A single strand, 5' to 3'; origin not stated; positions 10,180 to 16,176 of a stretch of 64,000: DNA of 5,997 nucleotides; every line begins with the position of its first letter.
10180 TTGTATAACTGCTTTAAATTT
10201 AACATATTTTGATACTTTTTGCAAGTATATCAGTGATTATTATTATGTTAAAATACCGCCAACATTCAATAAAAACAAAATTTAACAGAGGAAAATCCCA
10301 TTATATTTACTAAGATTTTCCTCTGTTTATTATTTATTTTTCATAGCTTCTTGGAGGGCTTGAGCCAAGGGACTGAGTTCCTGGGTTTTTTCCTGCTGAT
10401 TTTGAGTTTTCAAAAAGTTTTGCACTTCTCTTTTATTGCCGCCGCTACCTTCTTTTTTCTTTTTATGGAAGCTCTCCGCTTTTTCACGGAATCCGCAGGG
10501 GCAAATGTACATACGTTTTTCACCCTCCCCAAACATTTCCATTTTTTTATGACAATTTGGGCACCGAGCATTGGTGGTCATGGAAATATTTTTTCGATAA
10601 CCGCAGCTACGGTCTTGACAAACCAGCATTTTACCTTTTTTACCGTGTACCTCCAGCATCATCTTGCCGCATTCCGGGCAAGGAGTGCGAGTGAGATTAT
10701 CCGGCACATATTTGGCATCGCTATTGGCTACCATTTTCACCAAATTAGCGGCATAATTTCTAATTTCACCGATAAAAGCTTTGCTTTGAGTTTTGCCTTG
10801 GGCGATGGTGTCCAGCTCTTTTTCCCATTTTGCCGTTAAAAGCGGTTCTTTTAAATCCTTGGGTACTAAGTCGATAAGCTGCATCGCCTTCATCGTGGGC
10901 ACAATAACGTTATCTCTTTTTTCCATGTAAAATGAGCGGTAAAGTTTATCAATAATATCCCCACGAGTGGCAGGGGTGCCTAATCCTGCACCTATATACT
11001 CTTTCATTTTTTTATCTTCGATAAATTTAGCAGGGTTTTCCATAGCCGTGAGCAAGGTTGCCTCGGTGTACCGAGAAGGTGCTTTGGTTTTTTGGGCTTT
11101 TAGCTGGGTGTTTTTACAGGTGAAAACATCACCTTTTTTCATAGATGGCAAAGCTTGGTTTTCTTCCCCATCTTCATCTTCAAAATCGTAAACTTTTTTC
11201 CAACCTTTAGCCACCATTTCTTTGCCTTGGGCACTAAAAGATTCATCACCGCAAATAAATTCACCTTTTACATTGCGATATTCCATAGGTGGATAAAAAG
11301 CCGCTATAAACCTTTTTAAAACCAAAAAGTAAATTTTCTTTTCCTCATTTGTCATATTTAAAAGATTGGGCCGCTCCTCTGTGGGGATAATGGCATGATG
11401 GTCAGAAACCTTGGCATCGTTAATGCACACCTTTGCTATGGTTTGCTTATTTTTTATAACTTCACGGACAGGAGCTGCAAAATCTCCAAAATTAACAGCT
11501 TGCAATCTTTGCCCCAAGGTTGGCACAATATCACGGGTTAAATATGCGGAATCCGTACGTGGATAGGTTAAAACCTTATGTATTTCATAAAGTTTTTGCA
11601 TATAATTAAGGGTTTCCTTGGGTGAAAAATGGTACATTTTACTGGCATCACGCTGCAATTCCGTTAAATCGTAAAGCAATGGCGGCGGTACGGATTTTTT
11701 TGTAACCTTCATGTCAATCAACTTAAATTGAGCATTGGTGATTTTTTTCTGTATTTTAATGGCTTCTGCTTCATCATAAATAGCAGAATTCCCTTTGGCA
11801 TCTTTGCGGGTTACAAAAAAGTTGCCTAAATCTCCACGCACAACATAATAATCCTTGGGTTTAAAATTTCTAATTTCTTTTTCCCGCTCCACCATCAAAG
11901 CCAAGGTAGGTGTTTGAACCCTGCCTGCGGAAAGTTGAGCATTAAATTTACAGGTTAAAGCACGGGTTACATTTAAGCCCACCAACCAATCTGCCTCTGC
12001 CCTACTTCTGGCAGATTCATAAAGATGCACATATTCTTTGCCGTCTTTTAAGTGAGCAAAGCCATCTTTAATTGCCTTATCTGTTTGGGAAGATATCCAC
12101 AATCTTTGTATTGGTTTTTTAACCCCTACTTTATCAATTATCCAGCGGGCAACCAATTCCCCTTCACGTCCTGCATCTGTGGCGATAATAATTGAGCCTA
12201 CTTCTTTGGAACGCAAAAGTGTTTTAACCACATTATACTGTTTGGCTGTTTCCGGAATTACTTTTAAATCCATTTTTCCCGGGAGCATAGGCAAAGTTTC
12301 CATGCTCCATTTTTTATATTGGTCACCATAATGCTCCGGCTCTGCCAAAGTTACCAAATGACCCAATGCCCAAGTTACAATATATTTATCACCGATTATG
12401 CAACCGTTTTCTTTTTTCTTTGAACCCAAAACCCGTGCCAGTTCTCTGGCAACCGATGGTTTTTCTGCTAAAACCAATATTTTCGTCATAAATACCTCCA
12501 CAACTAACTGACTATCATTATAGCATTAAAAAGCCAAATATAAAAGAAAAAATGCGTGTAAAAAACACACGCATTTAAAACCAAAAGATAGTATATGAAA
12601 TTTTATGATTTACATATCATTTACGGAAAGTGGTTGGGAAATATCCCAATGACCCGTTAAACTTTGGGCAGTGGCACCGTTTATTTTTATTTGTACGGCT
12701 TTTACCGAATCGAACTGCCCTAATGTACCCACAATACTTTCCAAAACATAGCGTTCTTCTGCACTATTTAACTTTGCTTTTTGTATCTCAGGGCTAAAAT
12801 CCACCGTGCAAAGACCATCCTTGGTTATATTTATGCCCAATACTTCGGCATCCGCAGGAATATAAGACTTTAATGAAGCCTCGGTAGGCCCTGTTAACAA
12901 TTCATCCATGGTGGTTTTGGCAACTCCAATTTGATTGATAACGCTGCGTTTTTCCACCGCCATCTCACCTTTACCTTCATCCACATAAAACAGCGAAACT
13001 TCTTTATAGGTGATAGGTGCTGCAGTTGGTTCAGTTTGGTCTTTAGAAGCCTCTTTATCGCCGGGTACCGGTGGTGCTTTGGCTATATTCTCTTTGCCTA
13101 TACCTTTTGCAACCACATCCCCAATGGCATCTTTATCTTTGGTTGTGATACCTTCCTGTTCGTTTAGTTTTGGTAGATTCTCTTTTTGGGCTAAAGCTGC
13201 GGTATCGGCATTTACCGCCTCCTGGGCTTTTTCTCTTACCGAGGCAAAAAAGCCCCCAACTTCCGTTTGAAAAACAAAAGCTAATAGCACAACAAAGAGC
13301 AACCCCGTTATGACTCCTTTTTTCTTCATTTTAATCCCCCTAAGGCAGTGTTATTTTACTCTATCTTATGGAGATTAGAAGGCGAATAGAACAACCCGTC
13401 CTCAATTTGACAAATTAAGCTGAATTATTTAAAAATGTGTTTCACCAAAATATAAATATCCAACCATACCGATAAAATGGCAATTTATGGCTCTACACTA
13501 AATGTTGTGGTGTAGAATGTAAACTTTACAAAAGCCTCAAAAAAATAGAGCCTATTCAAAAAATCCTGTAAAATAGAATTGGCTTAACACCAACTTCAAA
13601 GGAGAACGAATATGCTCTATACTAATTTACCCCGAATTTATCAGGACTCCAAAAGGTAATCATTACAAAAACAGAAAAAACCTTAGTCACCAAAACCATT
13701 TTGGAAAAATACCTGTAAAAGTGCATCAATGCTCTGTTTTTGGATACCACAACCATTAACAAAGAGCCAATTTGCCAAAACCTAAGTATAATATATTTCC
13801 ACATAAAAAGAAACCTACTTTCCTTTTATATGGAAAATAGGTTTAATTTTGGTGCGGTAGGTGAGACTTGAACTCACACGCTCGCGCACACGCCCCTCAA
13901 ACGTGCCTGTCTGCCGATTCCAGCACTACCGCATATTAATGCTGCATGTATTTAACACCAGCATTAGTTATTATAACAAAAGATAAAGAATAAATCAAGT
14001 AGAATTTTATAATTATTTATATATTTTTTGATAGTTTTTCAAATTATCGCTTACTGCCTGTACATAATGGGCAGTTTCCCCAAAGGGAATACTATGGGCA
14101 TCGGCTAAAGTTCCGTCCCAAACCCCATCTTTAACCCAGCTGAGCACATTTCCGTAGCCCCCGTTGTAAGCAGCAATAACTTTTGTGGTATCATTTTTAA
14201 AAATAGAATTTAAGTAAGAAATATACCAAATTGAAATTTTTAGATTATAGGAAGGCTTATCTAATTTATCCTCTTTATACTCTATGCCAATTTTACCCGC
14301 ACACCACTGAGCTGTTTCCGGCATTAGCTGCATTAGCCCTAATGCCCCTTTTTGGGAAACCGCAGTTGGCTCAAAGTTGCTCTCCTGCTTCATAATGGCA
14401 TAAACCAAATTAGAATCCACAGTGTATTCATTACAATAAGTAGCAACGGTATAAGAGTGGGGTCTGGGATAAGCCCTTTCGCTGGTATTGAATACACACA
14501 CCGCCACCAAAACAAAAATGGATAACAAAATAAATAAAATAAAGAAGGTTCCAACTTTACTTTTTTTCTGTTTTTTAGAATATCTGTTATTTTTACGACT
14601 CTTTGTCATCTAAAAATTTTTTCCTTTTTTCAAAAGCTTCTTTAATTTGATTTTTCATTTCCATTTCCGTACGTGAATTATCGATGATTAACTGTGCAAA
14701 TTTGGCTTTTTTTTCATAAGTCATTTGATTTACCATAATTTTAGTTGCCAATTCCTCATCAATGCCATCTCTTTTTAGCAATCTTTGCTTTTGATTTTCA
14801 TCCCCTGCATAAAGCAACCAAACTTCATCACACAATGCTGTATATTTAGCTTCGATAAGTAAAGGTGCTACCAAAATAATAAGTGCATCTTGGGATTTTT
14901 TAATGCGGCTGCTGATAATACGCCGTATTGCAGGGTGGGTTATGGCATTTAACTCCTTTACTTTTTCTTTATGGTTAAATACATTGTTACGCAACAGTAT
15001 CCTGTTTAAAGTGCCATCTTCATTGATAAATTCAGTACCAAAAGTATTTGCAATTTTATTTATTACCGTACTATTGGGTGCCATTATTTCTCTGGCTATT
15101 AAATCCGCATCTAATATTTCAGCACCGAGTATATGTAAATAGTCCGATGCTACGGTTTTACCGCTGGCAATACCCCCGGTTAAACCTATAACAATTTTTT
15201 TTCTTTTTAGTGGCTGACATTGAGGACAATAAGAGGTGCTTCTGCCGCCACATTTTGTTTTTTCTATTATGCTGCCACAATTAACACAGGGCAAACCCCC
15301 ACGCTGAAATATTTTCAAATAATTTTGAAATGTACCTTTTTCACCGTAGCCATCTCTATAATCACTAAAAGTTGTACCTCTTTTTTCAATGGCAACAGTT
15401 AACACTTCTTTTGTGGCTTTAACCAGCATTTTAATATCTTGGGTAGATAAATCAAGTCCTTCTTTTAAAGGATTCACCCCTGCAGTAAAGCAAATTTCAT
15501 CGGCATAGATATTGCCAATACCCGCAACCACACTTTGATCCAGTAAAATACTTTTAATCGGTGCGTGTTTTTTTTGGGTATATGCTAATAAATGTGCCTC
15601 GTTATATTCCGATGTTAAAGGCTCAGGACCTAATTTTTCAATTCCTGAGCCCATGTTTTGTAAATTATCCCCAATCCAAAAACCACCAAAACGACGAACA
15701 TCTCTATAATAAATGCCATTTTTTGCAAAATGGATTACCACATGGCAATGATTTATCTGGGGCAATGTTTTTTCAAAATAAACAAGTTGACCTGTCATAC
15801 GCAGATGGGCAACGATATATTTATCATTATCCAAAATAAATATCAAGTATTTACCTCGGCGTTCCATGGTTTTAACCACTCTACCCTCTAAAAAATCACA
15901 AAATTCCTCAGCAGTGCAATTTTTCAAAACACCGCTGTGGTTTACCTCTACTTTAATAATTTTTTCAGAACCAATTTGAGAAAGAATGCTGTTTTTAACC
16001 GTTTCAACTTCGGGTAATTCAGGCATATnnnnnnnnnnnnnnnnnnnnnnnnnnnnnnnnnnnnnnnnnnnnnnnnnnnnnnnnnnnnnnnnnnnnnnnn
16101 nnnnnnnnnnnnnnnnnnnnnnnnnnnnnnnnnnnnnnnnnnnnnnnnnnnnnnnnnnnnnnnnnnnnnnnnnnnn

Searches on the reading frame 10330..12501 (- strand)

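Call 6: search_protein_families(library=pfam, proteins=[window:10330-12501:-])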
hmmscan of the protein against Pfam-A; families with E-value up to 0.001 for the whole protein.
window:10330-12501:- (723 aa): 2 families
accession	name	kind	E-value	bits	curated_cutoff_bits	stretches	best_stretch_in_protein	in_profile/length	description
PF01131.25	Topoisom_bac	-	6.4e-120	401.3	35.1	1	157-577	3-410/411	DNA topoisomerase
PF01751.28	Toprim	-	1e-12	48.5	23.1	1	9-137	2-94/96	Toprim domain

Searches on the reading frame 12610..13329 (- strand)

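Call 6: search_protein_families(library=pfam, proteins=[window:12610-13329:-])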
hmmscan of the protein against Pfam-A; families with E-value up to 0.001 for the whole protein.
window:12610-13329:- (239 aa): 1 family
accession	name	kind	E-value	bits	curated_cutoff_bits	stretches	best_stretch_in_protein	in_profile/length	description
PF10646.14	Germane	-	2.3e-22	80.2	23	1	113-220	2-115/117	Sporulation and spore germination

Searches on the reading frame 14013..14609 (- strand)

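Call 18: search_protein_families(library=pfam, proteins=[window:14013-14609:-])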
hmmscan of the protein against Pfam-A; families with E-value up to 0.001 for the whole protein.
window:14013-14609:- (198 aa): 1 family
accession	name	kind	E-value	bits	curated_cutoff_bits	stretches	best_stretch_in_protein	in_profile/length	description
PF01464.25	SLT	-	6e-30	103.7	21.3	1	60-160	8-106/117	Transglycosylase SLT domain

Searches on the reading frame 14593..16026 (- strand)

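Call 18: search_protein_families(library=pfam, proteins=[window:14593-16026:-])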
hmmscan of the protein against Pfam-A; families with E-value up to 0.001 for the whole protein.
window:14593-16026:- (477 aa): 5 families
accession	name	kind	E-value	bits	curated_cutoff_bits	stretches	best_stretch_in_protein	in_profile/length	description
PF01121.26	CoaE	-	1.9e-52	178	27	1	278-452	1-176/180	Dephospho-CoA kinase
PF01149.29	Fapy_DNA_glyco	-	6.2e-31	107.9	25.5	1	1-115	1-116/117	Formamidopyrimidine-DNA glycosylase N-terminal domain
PF06831.19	H2TH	-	5e-26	91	34.7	1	132-220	1-89/93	Formamidopyrimidine-DNA glycosylase H2TH domain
PF06827.20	zf-FPG_IleRS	-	6.3e-08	32.7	21.3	1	244-272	1-29/30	Zinc finger found in FPG and IleRS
PF05833.16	NFACT_N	-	0.00034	19.9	31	1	134-219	168-250/456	NFACT N-terminal and middle domains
